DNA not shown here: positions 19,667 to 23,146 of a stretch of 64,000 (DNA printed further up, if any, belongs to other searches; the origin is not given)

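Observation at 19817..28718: Four-gene, translationally coupled SNF2 helicase / 243-aa unknown / Type III Mod / Type III Res cassette: an extended, two-motor restriction system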

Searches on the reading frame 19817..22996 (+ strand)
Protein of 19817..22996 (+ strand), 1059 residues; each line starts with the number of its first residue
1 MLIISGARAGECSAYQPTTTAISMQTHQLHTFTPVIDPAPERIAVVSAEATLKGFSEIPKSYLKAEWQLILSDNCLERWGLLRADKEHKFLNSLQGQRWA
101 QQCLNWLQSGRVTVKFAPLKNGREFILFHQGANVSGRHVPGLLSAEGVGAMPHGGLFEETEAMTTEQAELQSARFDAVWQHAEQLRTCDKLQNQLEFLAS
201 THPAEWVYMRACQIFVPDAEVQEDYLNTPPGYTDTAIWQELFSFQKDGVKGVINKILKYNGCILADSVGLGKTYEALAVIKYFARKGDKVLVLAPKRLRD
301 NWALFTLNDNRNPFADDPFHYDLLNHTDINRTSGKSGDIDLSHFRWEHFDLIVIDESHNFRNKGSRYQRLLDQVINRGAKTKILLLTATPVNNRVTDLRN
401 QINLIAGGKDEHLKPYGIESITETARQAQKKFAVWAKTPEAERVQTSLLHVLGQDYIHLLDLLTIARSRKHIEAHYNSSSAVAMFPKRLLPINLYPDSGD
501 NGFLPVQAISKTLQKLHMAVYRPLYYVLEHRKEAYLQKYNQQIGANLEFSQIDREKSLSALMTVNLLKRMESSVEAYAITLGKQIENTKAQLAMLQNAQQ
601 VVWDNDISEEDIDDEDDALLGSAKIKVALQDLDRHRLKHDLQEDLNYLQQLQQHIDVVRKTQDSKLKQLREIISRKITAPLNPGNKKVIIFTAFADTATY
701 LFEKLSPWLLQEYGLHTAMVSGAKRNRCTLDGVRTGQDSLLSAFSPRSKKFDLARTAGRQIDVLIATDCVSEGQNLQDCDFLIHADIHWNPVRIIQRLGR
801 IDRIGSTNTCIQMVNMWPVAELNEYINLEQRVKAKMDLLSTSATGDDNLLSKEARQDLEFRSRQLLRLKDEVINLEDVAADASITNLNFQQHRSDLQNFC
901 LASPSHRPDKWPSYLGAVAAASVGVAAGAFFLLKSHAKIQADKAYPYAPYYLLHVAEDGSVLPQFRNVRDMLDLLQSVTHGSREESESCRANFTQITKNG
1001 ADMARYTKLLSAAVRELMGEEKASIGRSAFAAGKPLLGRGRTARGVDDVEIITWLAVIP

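Call 3: search_protein_families(library=pfam, proteins=[window:19817-22996:+], max_evalue=0.01)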
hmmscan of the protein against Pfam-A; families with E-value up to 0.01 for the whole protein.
window:19817-22996:+ (1059 aa): 5 families
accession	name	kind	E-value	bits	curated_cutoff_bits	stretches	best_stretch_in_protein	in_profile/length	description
PF00176.29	SNF2-rel_dom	-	1.2e-14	54.6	24.9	2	245-303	2-67/290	SNF2-related domain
PF00271.37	Helicase_C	-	2.4e-12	47.5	23.5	1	667-805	4-110/110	Helicase conserved C-terminal domain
PF04851.21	ResIII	-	8.1e-11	42.5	22.5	1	241-391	4-163/164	Type III restriction enzyme, res subunit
PF00270.35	DEAD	-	1.5e-07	31.7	26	1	345-393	114-162/167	DEAD/DEAH box helicase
PF20720.3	nSTAND3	-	0.0066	16.6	27.2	0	247-333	5-89/155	Novel STAND NTPase 3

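Call 4: search_protein_families(library=padloc, proteins=[window:19817-22996:+], max_evalue=0.01)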
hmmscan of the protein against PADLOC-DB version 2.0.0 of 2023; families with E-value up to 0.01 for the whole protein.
window:19817-22996:+ (1059 aa): 52 families (the best 25 are shown)
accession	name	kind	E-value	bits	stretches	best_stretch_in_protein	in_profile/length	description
PDLC01075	C3a139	-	1.2e-105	352.8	1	173-1019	162-921/948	HKD+Snf2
PDLC02621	DrmD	-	4.1e-40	135.9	2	528-820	368-639/1040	DrmD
PDLC02619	DrmD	-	2.2e-30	103.5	2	256-405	47-208/872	DrmD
PDLC02623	DrmD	-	6.1e-30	101.7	3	651-852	498-669/1040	DrmD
PDLC02843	DpdE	-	6.9e-25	85.1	2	263-396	179-303/1091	DpdE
PDLC02500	BrxHI|BrxHII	-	1.2e-24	85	2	566-816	375-584/933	BrxHI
PDLC02193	PLD_Helicase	-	2.2e-24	83.7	1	635-852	642-848/905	-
PDLC04556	PDC-M27C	-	1.4e-23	81.2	3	243-302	38-100/892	-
PDLC00659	HmaA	-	6.3e-23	78.6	1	589-811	425-617/1176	SNF2 helicase / DEAD-box helicase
PDLC02572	DrmA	-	6.6e-21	72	1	560-810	394-627/1043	DrmA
PDLC03830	ZacC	-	5.2e-20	69.7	2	627-842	749-918/1019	-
PDLC02504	BrxHI|BrxHII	-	4.1e-19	66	2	566-808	376-585/971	BrxHII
PDLC02840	DpdE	-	4.4e-19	66.3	2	650-826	526-675/1091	DpdE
PDLC02632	DrmD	-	1.2e-18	65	1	553-812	390-632/662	DrmD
PDLC02633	DrmD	-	7.7e-18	61.8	1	560-816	399-640/839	DrmD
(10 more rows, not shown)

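Call 5: search_protein_families(library=ncbifam, proteins=[window:19817-22996:+], max_evalue=0.01)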
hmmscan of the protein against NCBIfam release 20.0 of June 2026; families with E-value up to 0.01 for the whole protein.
window:19817-22996:+ (1059 aa): 17 families
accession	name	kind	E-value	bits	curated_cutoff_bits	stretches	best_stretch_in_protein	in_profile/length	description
NF038317.1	DISARM_DrmD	equivalog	4.4e-48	164.3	610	1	523-822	352-626/1021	DISARM system SNF2-like helicase DrmD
NF042964.1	phospholipD_antiphage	equivalog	1.1e-37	129.9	1100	3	548-840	583-827/895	phospholipase D-like domain-containing anti-phage protein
NF038318.1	DISARM_DrmD_b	equivalog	1.7e-30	105.8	950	2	256-405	44-205/868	DISARM system SNF2-like helicase DrmD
NF041062.1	DpdE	equivalog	3.1e-28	98.3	500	2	263-397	174-304/1048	protein DpdE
NF053675.1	pilus_reg_Snf2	equivalog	1.3e-14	53.3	1100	1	234-399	578-745/1029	pilus expression-regulating Snf2 family helicase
NF003426.0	PRK04914.1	equivalog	3.1e-14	52.2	576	2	263-390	174-316/959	RNA polymerase-associated protein RapA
NF010337.0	PRK13766.1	equivalog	9.3e-11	40.6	610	1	641-813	327-477/781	Hef nuclease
NF041790.1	anti-phage_ZorD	equivalog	2.6e-09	35.6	1500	1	259-303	604-651/1035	type I Zorya anti-phage system protein ZorD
NF058637.1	helic_SCO1167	equivalog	1.2e-07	30.2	1200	1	240-400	469-632/932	SCO1167/SCO6262 family helicase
NF053631.1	RNA_helic_CshA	equivalog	8.5e-06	24.9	646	1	759-844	286-368/434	degradosome RNA helicase CshA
NF008744.0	PRK11776.1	equivalog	2e-05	23.3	524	1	750-837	282-366/460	ATP-dependent RNA helicase DbpA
NF053632.1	heli_RadD_YejH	equivalog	4e-05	22.1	720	1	342-391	103-152/573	DNA repair helicase RadD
TIGR02621.3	cas3_GSU0051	exception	0.00011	21.2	400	1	634-859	221-430/854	type I-G CRISPR-associated helicase/endonuclease Cas3g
NF008394.0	PRK11192.1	equivalog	0.00014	20.9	507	1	753-817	290-354/441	ATP-dependent RNA helicase SrmB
TIGR03158.1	cas3_cyano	exception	0.00019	20.7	69.1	1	342-401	139-202/357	type I-D CRISPR-associated helicase Cas3'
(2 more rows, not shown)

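Call 7: search_protein_families(library=phrogs, proteins=[window:19817-22996:+], max_evalue=1)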
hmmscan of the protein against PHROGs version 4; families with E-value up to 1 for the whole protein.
window:19817-22996:+ (1059 aa): 10 families
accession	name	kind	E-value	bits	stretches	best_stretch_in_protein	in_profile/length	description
phrog_26785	-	unknown function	2e-191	639.7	1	99-1037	103-1065/1087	-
phrog_62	-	DNA, RNA and nucleotide metabolism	2.4e-36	125.8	2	234-408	690-867/1881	DNA helicase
phrog_23807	-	unknown function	1.7e-27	96.6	3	558-811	402-639/1053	-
phrog_16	-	DNA, RNA and nucleotide metabolism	1.3e-20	74.3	2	240-405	272-428/986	DNA helicase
phrog_29996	-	unknown function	2.8e-12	46.4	1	234-398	717-883/1189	-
phrog_1685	-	unknown function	3.1e-05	22.3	1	760-815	1467-1523/2278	-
phrog_11801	-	other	0.00041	18.6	2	239-302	865-926/2269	DNA methyltransferase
phrog_21391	-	DNA, RNA and nucleotide metabolism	0.00077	17.7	1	348-406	1037-1095/2021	DNA helicase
phrog_16259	-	DNA, RNA and nucleotide metabolism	0.047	13.9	1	240-296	117-169/330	DNA helicase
phrog_18438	-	unknown function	0.26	12.2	1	561-617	53-108/125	-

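Call 27: search_dna_similar(query=window:19817-22993:+, collection=phages, mode=protein, max_evalue=1e-10, max_rows=20)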
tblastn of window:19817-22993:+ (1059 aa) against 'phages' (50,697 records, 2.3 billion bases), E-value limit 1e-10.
Records with a match: 7; places in all: 8; records where one place covers at least 80% of the query: 3.
Best place of each record, by identity: <60% 7.
By first word of the organism name: Bacteriophage 4; Listeria 2; Erysipelothrix 1.
By host as written in the record: - 4; Listeria monocytogenes 2; Erysipelothrix rhusiopathiae ZJ 1.
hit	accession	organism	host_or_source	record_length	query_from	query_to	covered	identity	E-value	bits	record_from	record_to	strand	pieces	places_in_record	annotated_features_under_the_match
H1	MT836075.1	Bacteriophage sp.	human fecal samples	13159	87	1057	92%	38.5%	0e+0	644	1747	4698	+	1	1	record has no annotation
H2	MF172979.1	Erysipelothrix phage phi1605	Erysipelothrix rhusiopathiae ZJ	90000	42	1057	96%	36.7%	0e+0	629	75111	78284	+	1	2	DEAD/DEAH box helicase-like protein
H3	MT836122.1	Bacteriophage sp.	human fecal samples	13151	175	1057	83%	38.8%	0e+0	593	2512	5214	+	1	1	record has no annotation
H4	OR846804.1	Listeria phage LM 4-11-1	Listeria monocytogenes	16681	175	468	28%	39.5%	2e-52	207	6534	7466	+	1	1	record has no annotation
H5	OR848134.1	Listeria phage LM 4-14-1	Listeria monocytogenes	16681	175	468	28%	39.5%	2e-52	207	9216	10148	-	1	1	record has no annotation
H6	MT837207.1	Bacteriophage sp.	human fecal samples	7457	629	816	18%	28.2%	2e-11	75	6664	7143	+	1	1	record has no annotation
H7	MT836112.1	Bacteriophage sp.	human fecal samples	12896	663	816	15%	32.5%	4e-12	77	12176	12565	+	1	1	record has no annotation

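Call 28: get_annotated_region(hit=H2, flank=9000)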
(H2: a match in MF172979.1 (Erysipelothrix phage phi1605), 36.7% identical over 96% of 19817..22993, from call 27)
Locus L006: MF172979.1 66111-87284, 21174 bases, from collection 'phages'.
description: Erysipelothrix phage phi1605, complete genome.
organism: Erysipelothrix phage phi1605 (NCBI taxid 2006938)
taxonomy: Viruses; Duplodnaviria; Heunggongvirae; Uroviricota; Caudoviricetes
host: Erysipelothrix rhusiopathiae ZJ; source: swine; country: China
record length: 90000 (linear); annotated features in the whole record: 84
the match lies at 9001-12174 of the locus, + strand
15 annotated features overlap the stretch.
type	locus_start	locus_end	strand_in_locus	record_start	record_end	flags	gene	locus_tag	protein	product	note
CDS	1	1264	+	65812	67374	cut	-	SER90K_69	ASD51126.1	integrase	rec; integrase (Site-specific recombinase)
CDS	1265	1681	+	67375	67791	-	-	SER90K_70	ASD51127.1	recombinase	rec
CDS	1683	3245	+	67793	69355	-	-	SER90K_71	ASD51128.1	site-specific recombinase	rec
CDS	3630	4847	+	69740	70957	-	mef(A)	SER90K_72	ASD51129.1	macrolide-efflux protein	-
CDS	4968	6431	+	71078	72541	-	msr(D)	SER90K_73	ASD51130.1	ATPase component of ABC transporter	ATPase components of ABC transporters with duplicated ATPase domains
CDS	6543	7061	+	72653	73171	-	-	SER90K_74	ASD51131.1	hypothetical protein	-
CDS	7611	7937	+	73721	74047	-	-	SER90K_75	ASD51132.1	hypothetical protein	-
CDS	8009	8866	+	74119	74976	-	-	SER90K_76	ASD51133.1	hypothetical protein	-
CDS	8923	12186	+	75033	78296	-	-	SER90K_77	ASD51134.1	DEAD/DEAH box helicase-like protein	Ddhe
CDS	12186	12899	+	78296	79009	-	-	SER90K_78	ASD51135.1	methyl-accepting chemotaxis protein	cheM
CDS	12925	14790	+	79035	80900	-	-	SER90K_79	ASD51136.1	type III restriction-modification system methylation subunit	resIII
CDS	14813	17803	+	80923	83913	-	-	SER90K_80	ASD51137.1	type III restriction enzyme res subunit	resIII; Type III restriction enzyme, res subunit:DEAD/DEAH box helicase, N-terminal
CDS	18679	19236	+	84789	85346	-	-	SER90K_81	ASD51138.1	hypothetical protein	-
CDS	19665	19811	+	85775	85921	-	-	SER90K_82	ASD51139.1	hypothetical protein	-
CDS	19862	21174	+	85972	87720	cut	-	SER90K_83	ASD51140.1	site-specific recombinase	rec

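Call 29: get_annotated_region(hit=H1, flank=9000)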
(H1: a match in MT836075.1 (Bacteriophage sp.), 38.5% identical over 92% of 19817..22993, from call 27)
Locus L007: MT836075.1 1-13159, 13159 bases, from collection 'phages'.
description: UNVERIFIED: Bacteriophage sp. clone scaffold_1366 genomic sequence.
organism: Bacteriophage sp. (NCBI taxid 38018)
taxonomy: Viruses
host: -; source: human fecal samples; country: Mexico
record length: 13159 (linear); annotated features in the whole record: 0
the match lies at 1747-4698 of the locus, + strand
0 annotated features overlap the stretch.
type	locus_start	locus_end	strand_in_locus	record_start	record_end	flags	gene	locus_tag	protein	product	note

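Call 33: search_protein_families(library=pfam, proteins=[L006:12186-12896:+, L007:4708-5376:+, L007:5373-6254:+, L007:6658-8715:+, L007:8729-11791:+], max_evalue=0.1)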
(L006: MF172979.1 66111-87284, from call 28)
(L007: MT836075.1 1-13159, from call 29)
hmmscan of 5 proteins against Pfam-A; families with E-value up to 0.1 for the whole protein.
L006:12186-12896:+ (237 aa): 2 families
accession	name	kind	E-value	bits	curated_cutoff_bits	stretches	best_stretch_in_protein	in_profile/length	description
PF14335.11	DUF4391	-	6.5e-38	131.4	29.9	1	12-231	3-232/232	Domain of unknown function (DUF4391)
PF13476.12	AAA_23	-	0.062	14.4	27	1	63-235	65-197/201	AAA domain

L007:4708-5376:+ (222 aa): 1 family
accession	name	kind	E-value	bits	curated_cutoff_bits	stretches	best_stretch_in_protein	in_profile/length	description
PF14335.11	DUF4391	-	8.5e-59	199.7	29.9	1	5-215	1-232/232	Domain of unknown function (DUF4391)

L007:5373-6254:+ (293 aa): 2 families
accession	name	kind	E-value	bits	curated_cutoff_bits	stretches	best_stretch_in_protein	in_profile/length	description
PF13676.11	TIR_2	-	6.4e-05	23.9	28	1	117-199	1-77/122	TIR domain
PF01582.25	TIR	-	0.045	14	21.3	0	160-197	43-80/179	TIR domain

L007:6658-8715:+ (685 aa): 3 families
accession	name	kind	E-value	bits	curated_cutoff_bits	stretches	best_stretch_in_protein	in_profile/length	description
PF01555.25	N6_N4_Mtase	-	6.8e-27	95.3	26.7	1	126-454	1-206/221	DNA methylase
PF03602.21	Cons_hypoth95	-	0.0042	17.2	24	0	74-139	65-127/182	Conserved hypothetical protein 95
PF02086.21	MethyltransfD12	-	0.058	13.6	22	0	123-157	173-210/253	D12 class N6 adenine-specific DNA methyltransferase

L007:8729-11791:+ (1020 aa): 3 families
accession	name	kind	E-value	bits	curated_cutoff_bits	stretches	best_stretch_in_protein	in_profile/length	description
PF19778.5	RE_endonuc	-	1.1e-33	115.7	23.4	1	901-1010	2-107/108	Endonuclease domain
PF04851.21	ResIII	-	2.8e-14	53.8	22.5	1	74-250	20-162/164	Type III restriction enzyme, res subunit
PF00270.35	DEAD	-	1.2e-07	32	26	1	85-250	12-160/167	DEAD/DEAH box helicase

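Call 43: search_dna_similar(query=window:19817-22993:+, collection=plasmids, mode=protein, max_evalue=1e-30, max_rows=40)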
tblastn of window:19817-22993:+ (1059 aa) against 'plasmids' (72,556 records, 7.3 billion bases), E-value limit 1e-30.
Records with a match: 125; places in all: 129; records where one place covers at least 80% of the query: 108.
Best place of each record, by identity: <60% 125.
By first word of the organism name: Listeria 20; Enterococcus 18; Bacillus 15; Escherichia 14; Acinetobacter 11; Lactococcus 5; Vibrio 3; Aeromonas 2; Latilactobacillus 2; Citrobacter 2; and 31 more.
By predicted mobility (MOB-suite, as given by PLSDB): non-mobilizable 54; mobilizable 45; conjugative 26.
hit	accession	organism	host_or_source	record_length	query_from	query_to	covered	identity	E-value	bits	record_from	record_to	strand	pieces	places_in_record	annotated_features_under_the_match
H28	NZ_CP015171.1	Acetobacter ascendens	single cell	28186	45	1059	96%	41.3%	0e+0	733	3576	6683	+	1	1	helicase-related protein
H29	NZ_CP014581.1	Paraburkholderia phytofirmans OLGA172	-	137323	92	1058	91%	42.3%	0e+0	723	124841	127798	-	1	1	helicase-related protein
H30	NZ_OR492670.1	Acinetobacter gerneri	-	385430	42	1055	96%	40.0%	0e+0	729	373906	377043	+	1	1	helicase-related protein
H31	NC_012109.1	Desulforapulum autotrophicum HRM2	-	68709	43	1058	96%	39.8%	0e+0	745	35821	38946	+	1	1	helicase-related protein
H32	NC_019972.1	Methanomethylovorans hollandica DSM 15978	-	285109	43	1058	96%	39.4%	0e+0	725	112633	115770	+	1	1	helicase-related protein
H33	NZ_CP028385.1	Providencia heimbachae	porcine,cell culture,feces from ...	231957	53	1058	95%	39.1%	0e+0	695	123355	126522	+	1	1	helicase-related protein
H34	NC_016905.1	Shewanella baltica OS678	-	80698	74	1058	93%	39.6%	0e+0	699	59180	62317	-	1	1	helicase-related protein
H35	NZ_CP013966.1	Aeromonas hydrophila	fish,cell culture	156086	79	1058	93%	39.8%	0e+0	699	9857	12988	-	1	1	helicase-related protein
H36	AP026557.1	Vibrio alginolyticus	shrimp,shrimp food,homogenised shrimp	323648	79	1058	93%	39.5%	0e+0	696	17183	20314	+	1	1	helicase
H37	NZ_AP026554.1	Vibrio vulnificus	shrimp,shrimp food,homogenised shrimp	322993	79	1058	93%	39.5%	0e+0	696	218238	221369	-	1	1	helicase-related protein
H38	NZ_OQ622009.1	Vibrio parahaemolyticus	-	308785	79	1058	93%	39.5%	0e+0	696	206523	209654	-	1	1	helicase-related protein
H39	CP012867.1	Persicobacter sp. JZB09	cell culture,soil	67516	92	1057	91%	40.1%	0e+0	686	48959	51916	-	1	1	record has no annotation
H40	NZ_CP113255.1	Levilactobacillus brevis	pure culture,Chinese sauerkraut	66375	58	1057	94%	37.7%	0e+0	645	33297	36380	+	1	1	helicase-related protein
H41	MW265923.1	Latilactobacillus sakei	-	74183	58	1057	94%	37.6%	0e+0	648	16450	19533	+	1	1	rapA: RNA polymerase-associated protein RapA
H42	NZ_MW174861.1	Latilactobacillus sakei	-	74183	58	1057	94%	37.6%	0e+0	648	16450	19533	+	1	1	helicase-related protein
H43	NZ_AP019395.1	Enterococcus faecium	eutrophic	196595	87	1033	89%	39.0%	0e+0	644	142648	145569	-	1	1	helicase-related protein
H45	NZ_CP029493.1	Escherichia coli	Homo sapiens,fecal sample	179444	175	1057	83%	41.5%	0e+0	641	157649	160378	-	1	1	SNF2-related protein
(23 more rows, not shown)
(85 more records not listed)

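Call 44: get_annotated_region(hit=H28, flank=8000)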
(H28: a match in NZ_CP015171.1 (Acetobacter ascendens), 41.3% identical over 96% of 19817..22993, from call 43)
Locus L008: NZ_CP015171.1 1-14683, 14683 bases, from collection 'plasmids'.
description: Acetobacter ascendens strain LMG 1591 plasmid unnamed3, complete sequence
organism: Acetobacter ascendens (NCBI taxid 481146)
taxonomy: Bacteria; Pseudomonadota; Alphaproteobacteria; Rhodospirillales; Acetobacteraceae; Acetobacter; Acetobacter ascendens
host: -; source: single cell; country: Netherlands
typing (MOB-suite, as given by PLSDB): mobilizable; relaxase MOBQ
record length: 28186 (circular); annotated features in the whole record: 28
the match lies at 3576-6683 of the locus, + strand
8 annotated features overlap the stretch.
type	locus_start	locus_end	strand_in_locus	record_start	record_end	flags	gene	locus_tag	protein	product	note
CDS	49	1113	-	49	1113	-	-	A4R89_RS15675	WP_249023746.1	Abi family protein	-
CDS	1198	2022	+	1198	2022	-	-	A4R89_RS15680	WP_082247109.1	IS5-like element IS12528 family transposase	GO:0006313 - DNA transposition [Evidence IEA]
CDS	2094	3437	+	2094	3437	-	-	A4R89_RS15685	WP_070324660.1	IS1182 family transposase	-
CDS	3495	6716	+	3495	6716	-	-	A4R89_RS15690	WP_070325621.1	helicase-related protein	-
CDS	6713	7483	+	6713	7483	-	-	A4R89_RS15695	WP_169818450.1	DUF4391 domain-containing protein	-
CDS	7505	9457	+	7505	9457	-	-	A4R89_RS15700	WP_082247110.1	site-specific DNA-methyltransferase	GO:0006306 - obsolete DNA methylation [Evidence IEA]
CDS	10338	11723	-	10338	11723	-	-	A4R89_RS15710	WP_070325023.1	IS1380-like element IS1380A family transposase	GO:0006313 - DNA transposition [Evidence IEA]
CDS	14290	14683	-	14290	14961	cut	-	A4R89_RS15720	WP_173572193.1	DUF6118 family protein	-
